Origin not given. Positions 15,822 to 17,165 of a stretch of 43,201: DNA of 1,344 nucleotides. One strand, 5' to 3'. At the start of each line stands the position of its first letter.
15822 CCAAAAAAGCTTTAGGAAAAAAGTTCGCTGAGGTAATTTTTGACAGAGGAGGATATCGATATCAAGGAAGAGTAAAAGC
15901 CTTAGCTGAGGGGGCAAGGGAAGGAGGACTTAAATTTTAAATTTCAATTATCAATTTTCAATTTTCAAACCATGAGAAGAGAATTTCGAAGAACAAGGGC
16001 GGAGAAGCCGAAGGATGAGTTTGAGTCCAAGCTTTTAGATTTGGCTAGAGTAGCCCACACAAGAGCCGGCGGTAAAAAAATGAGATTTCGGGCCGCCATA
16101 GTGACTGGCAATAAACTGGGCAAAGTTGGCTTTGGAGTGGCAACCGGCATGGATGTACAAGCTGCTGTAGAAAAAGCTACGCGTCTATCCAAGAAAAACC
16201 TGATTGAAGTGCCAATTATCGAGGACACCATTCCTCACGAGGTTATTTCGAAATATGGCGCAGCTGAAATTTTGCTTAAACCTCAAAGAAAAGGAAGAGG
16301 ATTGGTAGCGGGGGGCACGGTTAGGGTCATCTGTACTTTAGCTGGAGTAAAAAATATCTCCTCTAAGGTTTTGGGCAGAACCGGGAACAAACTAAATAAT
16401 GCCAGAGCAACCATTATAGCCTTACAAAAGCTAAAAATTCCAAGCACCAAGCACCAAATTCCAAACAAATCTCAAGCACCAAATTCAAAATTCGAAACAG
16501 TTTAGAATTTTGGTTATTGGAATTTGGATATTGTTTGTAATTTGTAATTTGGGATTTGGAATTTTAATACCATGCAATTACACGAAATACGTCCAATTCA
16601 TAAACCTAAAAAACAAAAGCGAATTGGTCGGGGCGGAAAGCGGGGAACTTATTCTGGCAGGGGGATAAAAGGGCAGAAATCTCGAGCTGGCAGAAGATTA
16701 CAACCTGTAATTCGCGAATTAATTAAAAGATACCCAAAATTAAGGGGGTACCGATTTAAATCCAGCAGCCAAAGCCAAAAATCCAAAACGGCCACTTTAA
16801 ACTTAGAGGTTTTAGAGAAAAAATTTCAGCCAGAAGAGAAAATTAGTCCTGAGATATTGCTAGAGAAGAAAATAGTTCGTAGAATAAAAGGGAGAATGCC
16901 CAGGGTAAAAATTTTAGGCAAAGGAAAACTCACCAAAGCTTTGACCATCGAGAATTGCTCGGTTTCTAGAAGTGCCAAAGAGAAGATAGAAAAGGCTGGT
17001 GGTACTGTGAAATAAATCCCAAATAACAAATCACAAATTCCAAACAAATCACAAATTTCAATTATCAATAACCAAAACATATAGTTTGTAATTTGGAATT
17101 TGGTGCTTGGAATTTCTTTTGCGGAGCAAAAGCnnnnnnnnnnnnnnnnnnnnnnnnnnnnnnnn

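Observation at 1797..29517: CCAAATT-heptad palindromic element family in seven ribosomal-operon spacers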

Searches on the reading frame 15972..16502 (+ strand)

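Call 78: search_protein_families(library=pfam, max_evalue=0.01, proteins=[window:15972-16502:+])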
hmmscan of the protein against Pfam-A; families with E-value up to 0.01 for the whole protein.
window:15972-16502:+ (177 aa): 2 families
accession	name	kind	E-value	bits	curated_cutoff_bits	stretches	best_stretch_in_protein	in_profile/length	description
PF03719.21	Ribosomal_S5_C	-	3.8e-21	74.7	21.5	1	94-158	2-65/71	Ribosomal protein S5, C-terminal domain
PF00333.26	Ribosomal_S5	-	1.1e-17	64.3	27.1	1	17-81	1-65/65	Ribosomal protein S5, N-terminal domain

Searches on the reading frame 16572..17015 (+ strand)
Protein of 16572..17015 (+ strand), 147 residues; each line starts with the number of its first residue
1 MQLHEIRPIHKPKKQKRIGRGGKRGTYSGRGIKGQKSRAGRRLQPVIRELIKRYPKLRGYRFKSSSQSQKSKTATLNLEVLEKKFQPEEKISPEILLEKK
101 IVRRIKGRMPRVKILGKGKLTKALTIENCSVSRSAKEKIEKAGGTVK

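Call 16: find_homologous_proteins(query=window:16572-17015:+, max_evalue=1e-20)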
Query window:16572-17015:+ (147 aa): 6033 proteins with E <= 1e-20 among 8000 candidates; the best 120 are listed.
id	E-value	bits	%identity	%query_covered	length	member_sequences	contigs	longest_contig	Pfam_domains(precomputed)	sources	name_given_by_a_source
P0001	1.9e-82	292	99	100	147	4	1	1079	PF00828.26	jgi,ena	-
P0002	6.4e-64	232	78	100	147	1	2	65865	PF00828.26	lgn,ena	-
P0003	1.9e-63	231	75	100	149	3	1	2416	PF00828.26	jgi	-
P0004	2.5e-63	230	75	99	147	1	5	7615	PF00828.26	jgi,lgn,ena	-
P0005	3.0e-63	230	79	99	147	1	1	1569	PF00828.26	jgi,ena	-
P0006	5.9e-63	229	76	100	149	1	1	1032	PF00828.26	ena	-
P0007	8.2e-63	229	77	100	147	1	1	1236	PF00828.26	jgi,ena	-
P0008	1.1e-62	228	76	100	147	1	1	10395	PF00828.26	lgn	-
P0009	1.5e-62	228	78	100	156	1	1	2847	PF00828.26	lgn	-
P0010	6.0e-62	226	73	100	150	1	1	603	PF00828.26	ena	-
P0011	9.1e-62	225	76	100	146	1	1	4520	PF00828.26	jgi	-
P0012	1.3e-61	225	76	100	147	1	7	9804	PF00828.26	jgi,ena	-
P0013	1.3e-61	225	75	100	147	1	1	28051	PF00828.26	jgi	-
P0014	1.4e-61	225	73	100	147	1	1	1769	PF00828.26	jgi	-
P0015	1.5e-61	225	75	100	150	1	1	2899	PF00828.26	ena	-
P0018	1.8e-61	224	75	100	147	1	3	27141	PF00828.26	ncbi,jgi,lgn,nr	ncbi:MAG: 50S ribosomal protein L15 [Candidatus Nealsonbacteria bacterium]|nr:MAG: 50S ribosomal pro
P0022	3.4e-61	223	75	99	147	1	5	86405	PF00828.26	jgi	jgi:large subunit ribosomal protein L15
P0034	1.8e-60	221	72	100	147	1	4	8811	PF00828.26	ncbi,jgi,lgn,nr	ncbi:MAG: 50S ribosomal protein L15 [Candidatus Nealsonbacteria bacterium]|nr:50S ribosomal protein 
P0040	6.5e-60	219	70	100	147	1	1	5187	PF00828.26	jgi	jgi:large subunit ribosomal protein L15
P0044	1.3e-59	218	69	100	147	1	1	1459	PF00828.26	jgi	jgi:large subunit ribosomal protein L15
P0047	2.0e-59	218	71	99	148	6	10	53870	PF00828.26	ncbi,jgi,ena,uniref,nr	ncbi:MAG: 50S ribosomal protein L15 [Candidatus Nealsonbacteria bacterium CG02_land_8_20_14_3_00_37_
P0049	2.2e-59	218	75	100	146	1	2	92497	PF00828.26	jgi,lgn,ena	-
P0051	2.2e-59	218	69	100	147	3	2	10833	PF00828.26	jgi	jgi:large subunit ribosomal protein L15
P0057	4.3e-59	217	76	100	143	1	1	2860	PF00828.26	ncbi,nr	ncbi:MAG: 50S ribosomal protein L15 [Patescibacteria group bacterium]|nr:50S ribosomal protein L15 [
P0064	6.7e-59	216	71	100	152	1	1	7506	PF00828.26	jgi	jgi:large subunit ribosomal protein L15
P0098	5.6e-58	213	69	99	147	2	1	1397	PF00828.26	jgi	jgi:large subunit ribosomal protein L15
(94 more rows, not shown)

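Call 17: find_encoding_contigs(protein=P0001, flank=10000, max_places=4)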
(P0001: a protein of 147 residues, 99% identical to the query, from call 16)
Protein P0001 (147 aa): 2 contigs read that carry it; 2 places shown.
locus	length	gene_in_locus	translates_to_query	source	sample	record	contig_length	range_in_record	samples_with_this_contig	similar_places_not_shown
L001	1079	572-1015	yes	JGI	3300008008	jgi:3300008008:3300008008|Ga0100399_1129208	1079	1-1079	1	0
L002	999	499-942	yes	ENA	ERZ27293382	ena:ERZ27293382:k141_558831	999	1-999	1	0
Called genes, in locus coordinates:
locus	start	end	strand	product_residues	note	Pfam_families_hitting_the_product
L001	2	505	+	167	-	?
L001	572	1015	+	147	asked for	PF00828:Ribosomal_L27A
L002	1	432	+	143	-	?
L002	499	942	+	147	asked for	PF00828:Ribosomal_L27A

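Call 18: find_encoding_contigs(protein=P0002, flank=10000, max_places=3)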
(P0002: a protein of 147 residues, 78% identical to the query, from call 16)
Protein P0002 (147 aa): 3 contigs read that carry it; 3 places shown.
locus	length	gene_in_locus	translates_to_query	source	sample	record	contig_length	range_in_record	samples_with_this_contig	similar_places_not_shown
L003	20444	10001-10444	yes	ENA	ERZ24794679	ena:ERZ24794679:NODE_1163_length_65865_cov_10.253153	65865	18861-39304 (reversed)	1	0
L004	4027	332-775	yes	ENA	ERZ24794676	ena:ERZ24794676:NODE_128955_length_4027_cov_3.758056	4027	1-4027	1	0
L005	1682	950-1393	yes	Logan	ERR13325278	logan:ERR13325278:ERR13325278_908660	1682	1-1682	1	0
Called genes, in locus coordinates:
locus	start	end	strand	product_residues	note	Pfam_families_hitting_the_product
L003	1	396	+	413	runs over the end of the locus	PF00009:GTP_EFTU, PF03144:GTP_EFTU_D2, PF03143:GTP_EFTU_D3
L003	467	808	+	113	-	PF00338:Ribosomal_S10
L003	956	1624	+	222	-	PF00297:Ribosomal_L3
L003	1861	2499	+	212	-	PF00573:Ribosomal_L4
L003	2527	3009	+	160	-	PF00276:Ribosomal_L23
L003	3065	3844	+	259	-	PF00181:Ribosomal_L2_N, PF03947:Ribosomal_L2_C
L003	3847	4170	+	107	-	PF00203:Ribosomal_S19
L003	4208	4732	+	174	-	PF00237:Ribosomal_L22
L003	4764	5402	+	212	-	PF07650:KH_2, PF00189:Ribosomal_S3_C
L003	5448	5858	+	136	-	PF00252:Ribosomal_L16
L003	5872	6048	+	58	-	PF00831:Ribosomal_L29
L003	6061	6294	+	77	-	PF00366:Ribosomal_S17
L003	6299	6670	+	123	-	PF00238:Ribosomal_L14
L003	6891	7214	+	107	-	PF22682:Ribosomal_uL24m-like (weak), PF00467:KOW, PF17136:ribosomal_L24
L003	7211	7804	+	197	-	PF00281:Ribosomal_L5, PF00673:Ribosomal_L5_C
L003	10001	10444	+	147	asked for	PF00828:Ribosomal_L27A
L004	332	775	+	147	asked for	PF00828:Ribosomal_L27A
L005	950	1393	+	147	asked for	PF00828:Ribosomal_L27A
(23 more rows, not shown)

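Call 19: find_encoding_contigs(protein=window:16572-17015:+, flank=10000, max_places=4)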
Protein window:16572-17015:+ (147 aa): 23 contigs read that carry it; 4 places shown.
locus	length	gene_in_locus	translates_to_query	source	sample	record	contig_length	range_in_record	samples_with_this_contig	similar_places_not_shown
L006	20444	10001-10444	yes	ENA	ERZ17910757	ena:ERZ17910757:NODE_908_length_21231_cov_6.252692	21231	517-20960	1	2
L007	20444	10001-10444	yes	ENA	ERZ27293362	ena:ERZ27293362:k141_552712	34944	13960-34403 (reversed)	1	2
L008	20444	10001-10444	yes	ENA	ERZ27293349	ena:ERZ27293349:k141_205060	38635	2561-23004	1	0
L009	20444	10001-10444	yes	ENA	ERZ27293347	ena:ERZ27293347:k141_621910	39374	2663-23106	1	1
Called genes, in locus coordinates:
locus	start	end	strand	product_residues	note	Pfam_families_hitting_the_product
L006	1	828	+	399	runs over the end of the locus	PF00009:GTP_EFTU, PF03144:GTP_EFTU_D2, PF03143:GTP_EFTU_D3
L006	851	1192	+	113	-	PF00338:Ribosomal_S10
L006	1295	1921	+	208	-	PF00297:Ribosomal_L3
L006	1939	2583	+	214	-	PF00573:Ribosomal_L4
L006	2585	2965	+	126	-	PF00276:Ribosomal_L23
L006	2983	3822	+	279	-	PF00181:Ribosomal_L2_N, PF03947:Ribosomal_L2_C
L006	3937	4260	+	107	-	PF00203:Ribosomal_S19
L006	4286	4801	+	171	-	PF00237:Ribosomal_L22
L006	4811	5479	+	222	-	PF07650:KH_2, PF00189:Ribosomal_S3_C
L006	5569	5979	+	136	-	PF00252:Ribosomal_L16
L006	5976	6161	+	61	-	PF00831:Ribosomal_L29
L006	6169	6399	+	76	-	PF00366:Ribosomal_S17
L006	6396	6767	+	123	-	PF00238:Ribosomal_L14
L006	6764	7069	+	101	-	PF00467:KOW, PF17136:ribosomal_L24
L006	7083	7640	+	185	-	PF00281:Ribosomal_L5, PF00673:Ribosomal_L5_C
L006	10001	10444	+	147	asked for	PF00828:Ribosomal_L27A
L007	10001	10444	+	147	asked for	PF00828:Ribosomal_L27A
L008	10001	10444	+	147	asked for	PF00828:Ribosomal_L27A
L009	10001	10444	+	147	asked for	PF00828:Ribosomal_L27A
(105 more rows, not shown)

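Call 48: find_encoding_contigs(protein=P0018, flank=10000, max_places=1)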
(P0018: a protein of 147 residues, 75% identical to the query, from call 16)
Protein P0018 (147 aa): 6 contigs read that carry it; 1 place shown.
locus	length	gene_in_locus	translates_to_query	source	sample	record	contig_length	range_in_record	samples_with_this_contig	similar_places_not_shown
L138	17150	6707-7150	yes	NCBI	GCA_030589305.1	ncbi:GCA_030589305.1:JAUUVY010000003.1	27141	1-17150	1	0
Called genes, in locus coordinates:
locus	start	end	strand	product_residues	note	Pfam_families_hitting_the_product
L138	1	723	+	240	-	?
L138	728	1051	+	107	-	PF00203:Ribosomal_S19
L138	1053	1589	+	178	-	PF00237:Ribosomal_L22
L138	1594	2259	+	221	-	PF07650:KH_2, PF00189:Ribosomal_S3_C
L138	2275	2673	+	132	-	PF00252:Ribosomal_L16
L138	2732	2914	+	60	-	PF00831:Ribosomal_L29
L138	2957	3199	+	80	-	PF00366:Ribosomal_S17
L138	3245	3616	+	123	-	PF00238:Ribosomal_L14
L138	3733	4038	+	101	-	PF22682:Ribosomal_uL24m-like, PF00467:KOW, PF17136:ribosomal_L24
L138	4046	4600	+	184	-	PF00281:Ribosomal_L5, PF00673:Ribosomal_L5_C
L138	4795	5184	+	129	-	PF00410:Ribosomal_S8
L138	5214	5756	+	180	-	PF00347:Ribosomal_L6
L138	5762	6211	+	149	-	PF00861:Ribosomal_L18p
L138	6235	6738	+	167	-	PF00333:Ribosomal_S5, PF03719:Ribosomal_S5_C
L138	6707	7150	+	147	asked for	PF00828:Ribosomal_L27A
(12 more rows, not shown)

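Call 49: find_encoding_contigs(protein=P0022, flank=10000, max_places=1)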
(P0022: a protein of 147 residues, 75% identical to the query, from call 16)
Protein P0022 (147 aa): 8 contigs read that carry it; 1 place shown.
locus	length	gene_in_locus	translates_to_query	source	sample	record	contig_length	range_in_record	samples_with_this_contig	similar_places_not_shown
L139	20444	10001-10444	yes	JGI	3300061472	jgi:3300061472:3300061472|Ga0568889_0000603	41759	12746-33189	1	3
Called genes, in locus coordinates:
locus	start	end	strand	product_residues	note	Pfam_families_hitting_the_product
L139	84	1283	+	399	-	PF00009:GTP_EFTU, PF03144:GTP_EFTU_D2, PF03143:GTP_EFTU_D3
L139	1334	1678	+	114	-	PF00338:Ribosomal_S10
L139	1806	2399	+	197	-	PF00297:Ribosomal_L3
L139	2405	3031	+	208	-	PF00573:Ribosomal_L4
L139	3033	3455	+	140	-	PF00276:Ribosomal_L23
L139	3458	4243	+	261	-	PF00181:Ribosomal_L2_N, PF03947:Ribosomal_L2_C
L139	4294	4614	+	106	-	PF00203:Ribosomal_S19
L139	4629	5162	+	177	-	PF00237:Ribosomal_L22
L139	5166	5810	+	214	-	PF07650:KH_2, PF00189:Ribosomal_S3_C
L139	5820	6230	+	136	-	PF00252:Ribosomal_L16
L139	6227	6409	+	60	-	PF00831:Ribosomal_L29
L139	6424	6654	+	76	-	PF00366:Ribosomal_S17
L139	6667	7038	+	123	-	PF00238:Ribosomal_L14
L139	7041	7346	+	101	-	PF00467:KOW, PF17136:ribosomal_L24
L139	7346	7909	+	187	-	PF00281:Ribosomal_L5, PF00673:Ribosomal_L5_C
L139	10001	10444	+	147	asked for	PF00828:Ribosomal_L27A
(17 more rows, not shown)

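Call 50: find_encoding_contigs(protein=P0049, flank=10000, max_places=1)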
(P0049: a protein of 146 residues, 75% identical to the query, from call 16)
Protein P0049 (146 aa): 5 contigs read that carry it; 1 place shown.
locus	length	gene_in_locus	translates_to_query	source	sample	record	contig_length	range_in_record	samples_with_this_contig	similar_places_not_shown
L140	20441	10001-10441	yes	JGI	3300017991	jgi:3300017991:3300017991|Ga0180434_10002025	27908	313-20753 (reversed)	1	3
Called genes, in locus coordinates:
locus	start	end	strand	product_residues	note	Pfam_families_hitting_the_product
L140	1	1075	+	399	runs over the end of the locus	PF00009:GTP_EFTU, PF03144:GTP_EFTU_D2, PF03143:GTP_EFTU_D3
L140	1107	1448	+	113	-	PF00338:Ribosomal_S10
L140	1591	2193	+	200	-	PF00297:Ribosomal_L3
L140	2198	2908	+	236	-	PF00573:Ribosomal_L4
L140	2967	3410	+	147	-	PF00276:Ribosomal_L23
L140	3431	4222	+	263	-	PF00181:Ribosomal_L2_N, PF03947:Ribosomal_L2_C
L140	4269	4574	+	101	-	PF00203:Ribosomal_S19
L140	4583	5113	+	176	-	PF00237:Ribosomal_L22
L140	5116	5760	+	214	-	PF07650:KH_2, PF00189:Ribosomal_S3_C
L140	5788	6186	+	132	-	PF00252:Ribosomal_L16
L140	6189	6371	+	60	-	PF00831:Ribosomal_L29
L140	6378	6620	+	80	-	PF00366:Ribosomal_S17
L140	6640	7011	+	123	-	PF00238:Ribosomal_L14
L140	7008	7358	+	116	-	PF22682:Ribosomal_uL24m-like, PF00467:KOW, PF17136:ribosomal_L24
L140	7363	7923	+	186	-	PF00281:Ribosomal_L5, PF00673:Ribosomal_L5_C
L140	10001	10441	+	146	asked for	PF00828:Ribosomal_L27A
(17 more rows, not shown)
